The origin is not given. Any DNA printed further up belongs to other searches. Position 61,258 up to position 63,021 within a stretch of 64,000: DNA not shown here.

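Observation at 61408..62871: Orphan contractile-sheath homologue missing its N-terminal segment, with its start codon overlapping the stop of an L,D-transpeptidase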

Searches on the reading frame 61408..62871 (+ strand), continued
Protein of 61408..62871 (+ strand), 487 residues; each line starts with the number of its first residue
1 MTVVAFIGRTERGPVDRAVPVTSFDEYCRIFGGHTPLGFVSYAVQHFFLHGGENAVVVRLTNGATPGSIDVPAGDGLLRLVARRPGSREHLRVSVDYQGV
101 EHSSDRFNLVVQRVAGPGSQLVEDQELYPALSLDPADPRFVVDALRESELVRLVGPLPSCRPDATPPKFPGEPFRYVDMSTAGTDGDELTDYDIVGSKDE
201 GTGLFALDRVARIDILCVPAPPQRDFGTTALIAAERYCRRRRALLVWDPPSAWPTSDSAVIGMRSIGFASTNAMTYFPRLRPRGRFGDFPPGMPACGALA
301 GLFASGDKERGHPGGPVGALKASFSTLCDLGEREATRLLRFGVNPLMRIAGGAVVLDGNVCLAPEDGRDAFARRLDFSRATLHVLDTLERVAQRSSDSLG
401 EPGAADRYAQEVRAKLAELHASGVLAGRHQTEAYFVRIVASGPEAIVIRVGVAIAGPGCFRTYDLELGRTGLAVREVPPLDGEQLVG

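Call 41: search_solved_structures(query=L061:7923-9497:+, max_evalue=0.01, show_alignments=3)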
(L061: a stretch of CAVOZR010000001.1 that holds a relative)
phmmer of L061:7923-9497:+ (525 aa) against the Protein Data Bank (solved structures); distinct sequences matched with E-value up to 0.01: 10.
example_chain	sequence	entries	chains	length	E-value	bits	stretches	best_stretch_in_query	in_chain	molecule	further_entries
8bky_A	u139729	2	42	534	3.3e-22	82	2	6-128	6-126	Phage tail sheath protein | Phage tail sheath family protein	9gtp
9ezm_A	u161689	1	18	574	9.5e-21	77.2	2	1-88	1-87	Phage tail sheath protein FI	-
8bl4_V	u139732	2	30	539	1.4e-20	76.6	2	201-467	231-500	Phage tail sheath family protein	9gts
6j0n_V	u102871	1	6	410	9.2e-07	31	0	4-107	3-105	Pvc4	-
9qgl_2A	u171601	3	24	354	3.6e-05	25.8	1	279-452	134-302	Phage tail sheath family protein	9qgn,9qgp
9ev2_S1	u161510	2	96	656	0.00022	23.2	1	317-462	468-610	Tail sheath protein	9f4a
3j9q_A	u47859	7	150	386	0.00023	23.1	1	223-453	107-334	sheath | Pyocin sheath PA0622 | Sheath PA0622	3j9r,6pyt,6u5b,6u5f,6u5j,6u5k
6j0b_A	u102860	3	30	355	0.00027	22.9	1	282-454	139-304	Pvc2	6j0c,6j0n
6rao_C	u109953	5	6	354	0.0023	19.8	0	320-451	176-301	Afp2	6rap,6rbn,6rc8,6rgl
6rao_D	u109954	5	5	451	0.0028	19.5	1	308-454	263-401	Afp3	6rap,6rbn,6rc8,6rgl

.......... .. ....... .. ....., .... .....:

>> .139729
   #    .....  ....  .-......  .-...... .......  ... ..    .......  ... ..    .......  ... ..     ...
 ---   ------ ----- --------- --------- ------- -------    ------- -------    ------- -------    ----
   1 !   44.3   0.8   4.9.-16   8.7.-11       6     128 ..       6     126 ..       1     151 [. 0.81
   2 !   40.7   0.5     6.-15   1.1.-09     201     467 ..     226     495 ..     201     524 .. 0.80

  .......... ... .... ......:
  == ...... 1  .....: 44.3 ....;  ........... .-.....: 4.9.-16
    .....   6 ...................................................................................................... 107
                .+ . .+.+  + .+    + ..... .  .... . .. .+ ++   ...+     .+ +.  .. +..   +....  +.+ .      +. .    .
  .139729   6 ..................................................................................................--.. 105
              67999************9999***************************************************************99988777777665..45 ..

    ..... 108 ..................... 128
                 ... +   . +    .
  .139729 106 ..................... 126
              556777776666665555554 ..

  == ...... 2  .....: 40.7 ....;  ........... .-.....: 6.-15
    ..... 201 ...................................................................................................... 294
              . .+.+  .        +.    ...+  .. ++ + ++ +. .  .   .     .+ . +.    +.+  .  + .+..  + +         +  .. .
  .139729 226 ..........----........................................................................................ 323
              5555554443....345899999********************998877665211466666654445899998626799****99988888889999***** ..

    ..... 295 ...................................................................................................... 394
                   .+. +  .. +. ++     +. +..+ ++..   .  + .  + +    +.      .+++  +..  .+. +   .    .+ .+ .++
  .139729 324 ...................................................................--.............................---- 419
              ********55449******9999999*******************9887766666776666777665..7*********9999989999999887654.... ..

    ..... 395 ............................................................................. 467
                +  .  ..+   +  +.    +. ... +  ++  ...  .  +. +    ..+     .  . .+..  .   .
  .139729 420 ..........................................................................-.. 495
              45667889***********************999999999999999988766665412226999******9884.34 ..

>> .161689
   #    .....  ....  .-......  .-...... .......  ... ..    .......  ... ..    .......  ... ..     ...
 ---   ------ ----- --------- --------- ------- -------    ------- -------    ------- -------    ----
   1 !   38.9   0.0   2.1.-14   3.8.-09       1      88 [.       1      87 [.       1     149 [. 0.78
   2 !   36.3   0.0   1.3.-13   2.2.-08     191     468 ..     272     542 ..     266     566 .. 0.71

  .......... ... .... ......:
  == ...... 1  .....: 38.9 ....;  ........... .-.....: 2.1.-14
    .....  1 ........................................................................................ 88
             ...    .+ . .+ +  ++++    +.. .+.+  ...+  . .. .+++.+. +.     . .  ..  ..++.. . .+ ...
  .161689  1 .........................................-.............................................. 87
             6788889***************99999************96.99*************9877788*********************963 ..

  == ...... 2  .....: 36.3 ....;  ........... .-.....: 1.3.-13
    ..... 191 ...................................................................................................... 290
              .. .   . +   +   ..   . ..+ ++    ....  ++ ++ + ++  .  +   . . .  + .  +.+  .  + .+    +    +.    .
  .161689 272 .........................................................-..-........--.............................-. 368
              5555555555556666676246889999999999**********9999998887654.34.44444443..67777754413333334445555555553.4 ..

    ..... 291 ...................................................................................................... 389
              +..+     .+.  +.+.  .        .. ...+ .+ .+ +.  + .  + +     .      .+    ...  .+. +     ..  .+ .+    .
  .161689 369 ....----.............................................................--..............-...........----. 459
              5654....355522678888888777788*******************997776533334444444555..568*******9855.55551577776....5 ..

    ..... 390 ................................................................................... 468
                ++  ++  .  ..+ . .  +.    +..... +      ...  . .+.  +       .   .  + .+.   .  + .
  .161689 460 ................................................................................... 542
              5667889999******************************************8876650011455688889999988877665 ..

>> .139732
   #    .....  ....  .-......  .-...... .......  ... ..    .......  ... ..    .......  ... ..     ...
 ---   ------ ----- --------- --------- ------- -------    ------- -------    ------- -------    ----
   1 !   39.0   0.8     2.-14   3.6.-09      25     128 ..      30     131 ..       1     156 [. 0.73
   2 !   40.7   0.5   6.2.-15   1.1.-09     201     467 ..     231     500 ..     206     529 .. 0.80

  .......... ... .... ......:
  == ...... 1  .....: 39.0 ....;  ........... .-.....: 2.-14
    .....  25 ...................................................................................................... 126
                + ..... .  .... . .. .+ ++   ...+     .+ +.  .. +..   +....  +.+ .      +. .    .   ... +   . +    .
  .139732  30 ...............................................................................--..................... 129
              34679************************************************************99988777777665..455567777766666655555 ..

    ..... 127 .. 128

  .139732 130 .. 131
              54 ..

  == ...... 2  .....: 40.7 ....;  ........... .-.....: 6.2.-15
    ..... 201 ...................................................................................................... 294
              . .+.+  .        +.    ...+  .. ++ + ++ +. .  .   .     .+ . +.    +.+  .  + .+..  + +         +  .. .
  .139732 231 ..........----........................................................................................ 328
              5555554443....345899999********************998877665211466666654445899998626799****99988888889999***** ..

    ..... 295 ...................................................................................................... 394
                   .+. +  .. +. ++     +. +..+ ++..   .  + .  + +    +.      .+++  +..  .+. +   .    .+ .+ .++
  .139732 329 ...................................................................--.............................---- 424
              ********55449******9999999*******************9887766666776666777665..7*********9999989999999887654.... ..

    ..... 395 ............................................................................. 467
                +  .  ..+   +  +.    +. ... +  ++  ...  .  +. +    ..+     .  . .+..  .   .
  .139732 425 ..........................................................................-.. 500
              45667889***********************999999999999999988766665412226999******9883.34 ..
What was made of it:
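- Closest known: Sheath of the haloarchaeal T6SS-like contractile injection system. Same: It shares the three-domain single-chain architecture of about 500-570 aa. The N-arm of the Woeseiaceae family members aligns to it from residue 1 (call 41).
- The Woeseiaceae member aligns from residue 1 to residue 1 of 9ezm and 8bky (call 41).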

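Call 55: search_protein_representatives(alignment_id=A4)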
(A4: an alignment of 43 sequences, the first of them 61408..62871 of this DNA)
Query: 43 sequences, 521 profile positions. Proteins with E-value up to 0.001 (for the whole library): 16247; up to 1e-10: 9960; up to 1e-30: 2929. The best 150 are listed.
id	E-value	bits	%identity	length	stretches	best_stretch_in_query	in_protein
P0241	1.0e-213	726.8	-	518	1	2-507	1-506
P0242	1.9e-210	716.1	-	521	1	1-519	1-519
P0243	1.3e-200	683.6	-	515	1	1-518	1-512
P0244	2.3e-196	669.6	-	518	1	1-516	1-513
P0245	2.2e-175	600.4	-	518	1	2-515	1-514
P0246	3.0e-173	593.3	-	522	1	9-517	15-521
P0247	3.1e-171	586.6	-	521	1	2-510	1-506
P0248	4.2e-170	582.9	-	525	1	8-515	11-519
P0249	1.5e-165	567.9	-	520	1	1-504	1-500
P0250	2.9e-165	567.0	-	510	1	13-519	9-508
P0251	3.1e-165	566.8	-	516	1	13-516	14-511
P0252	9.8e-160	548.7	-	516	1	3-515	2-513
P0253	5.6e-158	542.9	-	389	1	2-393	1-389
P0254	2.4e-156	537.5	-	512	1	15-515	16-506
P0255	5.6e-156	536.3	-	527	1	7-511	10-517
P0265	3.7e-138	477.5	-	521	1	2-516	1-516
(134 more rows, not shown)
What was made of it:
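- Tried and rejected: Profile search of 1.84 billion representatives (call 55).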

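Call 58: find_homologous_proteins(query=P0265, max_evalue=0.001)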
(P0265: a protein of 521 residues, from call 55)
Query P0265 (521 aa): 524 proteins with E <= 0.001 among 8000 candidates; the best 120 are listed.
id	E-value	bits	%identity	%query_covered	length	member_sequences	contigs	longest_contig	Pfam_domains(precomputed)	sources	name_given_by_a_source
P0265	0.0e+0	1202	100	100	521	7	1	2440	-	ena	-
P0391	9.1e-283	957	80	100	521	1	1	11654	-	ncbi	-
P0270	1.8e-201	689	61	100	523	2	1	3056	PF17482.8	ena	-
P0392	3.5e-164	566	52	100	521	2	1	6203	PF17482.8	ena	-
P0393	1.0e-154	534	50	97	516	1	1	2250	PF22671.2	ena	-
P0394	1.3e-153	531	53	100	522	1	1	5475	-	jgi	jgi:phage tail sheath protein FI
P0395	2.3e-153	530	52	100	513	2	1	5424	-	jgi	jgi:hypothetical protein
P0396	2.4e-152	526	49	98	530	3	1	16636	-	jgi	jgi:hypothetical protein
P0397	3.8e-152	526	52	99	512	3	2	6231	PF17482.8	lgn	-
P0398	1.8e-151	524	50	99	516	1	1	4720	-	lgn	-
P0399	3.0e-151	523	52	100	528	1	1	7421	-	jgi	jgi:hypothetical protein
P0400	4.2e-151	522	50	100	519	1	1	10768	-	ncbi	-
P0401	1.1e-150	521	50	100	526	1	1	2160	-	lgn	-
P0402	6.2e-150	518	51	100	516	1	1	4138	-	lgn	-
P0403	2.1e-149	517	50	100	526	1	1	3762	-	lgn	-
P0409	1.4e-148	514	49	100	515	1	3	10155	PF17482.8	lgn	-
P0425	8.5e-145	502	48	100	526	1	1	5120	PF17482.8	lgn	-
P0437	3.6e-143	496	47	100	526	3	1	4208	PF17482.8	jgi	-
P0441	1.0e-142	495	51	100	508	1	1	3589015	-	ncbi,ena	-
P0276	2.6e-142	493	50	99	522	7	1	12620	PF17482.8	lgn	-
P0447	6.5e-142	492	47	98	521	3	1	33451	PF17482.8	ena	-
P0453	3.1e-141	490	48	100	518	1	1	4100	PF17482.8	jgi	-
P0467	9.4e-139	482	48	99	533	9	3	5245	PF17482.8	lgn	-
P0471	2.7e-138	480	46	100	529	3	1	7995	PF17482.8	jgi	jgi:hypothetical protein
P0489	1.6e-135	471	48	95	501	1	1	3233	PF17482.8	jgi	jgi:uncharacterized protein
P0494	5.1e-135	469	48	98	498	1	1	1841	PF17482.8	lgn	-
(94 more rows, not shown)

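Call 59: find_encoding_contigs(protein=P0441, flank=10000, max_places=1)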
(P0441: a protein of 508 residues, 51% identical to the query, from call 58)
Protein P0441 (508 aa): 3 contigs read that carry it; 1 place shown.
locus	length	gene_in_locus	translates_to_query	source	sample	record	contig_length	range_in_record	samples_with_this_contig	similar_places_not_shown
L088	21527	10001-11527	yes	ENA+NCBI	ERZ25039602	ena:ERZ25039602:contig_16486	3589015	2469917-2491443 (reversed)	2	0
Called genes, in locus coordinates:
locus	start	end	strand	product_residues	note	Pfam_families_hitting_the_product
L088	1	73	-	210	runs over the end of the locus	-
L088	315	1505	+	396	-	PF20968:MASE8 (faint), PF00990:GGDEF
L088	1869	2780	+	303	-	-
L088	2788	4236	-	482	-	PF00691:OmpA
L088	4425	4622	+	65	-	-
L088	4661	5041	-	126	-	-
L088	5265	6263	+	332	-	PF16881:LIAS_N, PF04055:Radical_SAM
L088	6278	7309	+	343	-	PF08496:Peptidase_S49_N, PF01343:Peptidase_S49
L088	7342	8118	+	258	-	PF01435:Peptidase_M48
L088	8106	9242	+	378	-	PF03734:YkuD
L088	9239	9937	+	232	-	PF01694:Rhomboid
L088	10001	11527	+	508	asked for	-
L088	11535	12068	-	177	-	PF13441:Gly-zipper_YMGG (weak), PF05433:Rick_17kDa_Anti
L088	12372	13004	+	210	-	-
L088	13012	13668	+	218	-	-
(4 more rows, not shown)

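Call 60: find_encoding_contigs(protein=P0391, flank=10000, max_places=1)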
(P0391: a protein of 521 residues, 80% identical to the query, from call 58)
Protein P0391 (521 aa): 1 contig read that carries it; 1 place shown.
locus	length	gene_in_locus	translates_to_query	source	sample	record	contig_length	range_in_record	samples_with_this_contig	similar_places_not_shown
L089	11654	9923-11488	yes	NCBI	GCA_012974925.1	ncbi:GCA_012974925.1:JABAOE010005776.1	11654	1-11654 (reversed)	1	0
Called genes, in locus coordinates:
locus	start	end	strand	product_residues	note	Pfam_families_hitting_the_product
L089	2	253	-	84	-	?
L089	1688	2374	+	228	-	PF00702:Hydrolase, PF13419:HAD_2, PF13242:Hydrolase_like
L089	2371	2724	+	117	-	-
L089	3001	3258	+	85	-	-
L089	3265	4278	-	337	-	PF00691:OmpA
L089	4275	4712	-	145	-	-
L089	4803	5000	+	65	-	-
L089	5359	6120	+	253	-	-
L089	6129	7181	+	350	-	-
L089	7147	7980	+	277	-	-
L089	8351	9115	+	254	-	PF03734:YkuD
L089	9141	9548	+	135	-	-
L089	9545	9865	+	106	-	PF01694:Rhomboid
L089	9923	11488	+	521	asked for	-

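Call 63: search_protein_families(library=pfam, proteins=[L061:6787-7839:-, L061:9583-10110:+, L061:10082-10465:+, L061:10465-10878:+], max_evalue=0.001)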
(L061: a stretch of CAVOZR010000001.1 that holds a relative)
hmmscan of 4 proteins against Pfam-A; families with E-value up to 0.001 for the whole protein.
L061:6787-7839:- (351 aa): 1 family
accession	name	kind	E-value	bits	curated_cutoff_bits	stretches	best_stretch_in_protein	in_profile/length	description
PF00291.31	PALP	-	4e-24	85.9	35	1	24-319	6-290/295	Pyridoxal-phosphate dependent enzyme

L061:9583-10110:+ (176 aa): 3 families
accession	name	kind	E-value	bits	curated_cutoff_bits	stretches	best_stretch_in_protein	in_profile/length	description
PF08281.18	Sigma70_r4_2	-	6.5e-10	38.9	25.7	1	112-163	3-54/54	Sigma-70, region 4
PF04542.20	Sigma70_r2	-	1.3e-09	38.2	24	1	20-82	4-67/71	Sigma-70 region 2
PF04545.22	Sigma70_r4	-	4.3e-08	33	24.1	1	117-164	2-49/50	Sigma-70, region 4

L061:10082-10465:+ (128 aa): 0 families

L061:10465-10878:+ (138 aa): 0 families

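Call 67: find_related_loci(query=A4, collection=viral_contigs, flank=8000)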
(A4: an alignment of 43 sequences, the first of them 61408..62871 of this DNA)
Query A4 (487 aa) in viral_contigs; peptide patterns used: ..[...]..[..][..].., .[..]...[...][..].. (x = any residue, [..] = any of these).
17 stretches matched a pattern; 8 encode a relative of the query (tblastn E <= 1e-3); 8 distinct loci.
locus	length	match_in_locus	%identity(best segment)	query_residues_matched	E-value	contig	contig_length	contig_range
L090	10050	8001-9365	34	2-437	6e-57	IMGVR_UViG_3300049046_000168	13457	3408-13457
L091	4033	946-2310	34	2-437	3e-56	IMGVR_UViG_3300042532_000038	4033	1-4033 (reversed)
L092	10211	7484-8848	33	2-437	7e-56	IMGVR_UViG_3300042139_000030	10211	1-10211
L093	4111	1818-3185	34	2-437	1e-46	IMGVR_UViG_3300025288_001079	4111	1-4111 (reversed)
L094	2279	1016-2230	32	2-393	4e-46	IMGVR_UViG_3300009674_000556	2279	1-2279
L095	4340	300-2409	32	2-437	1e-44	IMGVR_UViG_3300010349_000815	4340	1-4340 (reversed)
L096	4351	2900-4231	31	2-437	7e-36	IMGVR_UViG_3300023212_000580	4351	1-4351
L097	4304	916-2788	31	2-452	2e-26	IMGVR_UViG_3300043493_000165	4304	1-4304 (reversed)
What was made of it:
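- Closest known: Canonical Afp/PVC-type eCIS sheath plus tube pairs in metagenomic or viral contigs. Same: They are 31-34% identical over nearly the whole length and about the same size (526 aa) (call 67).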
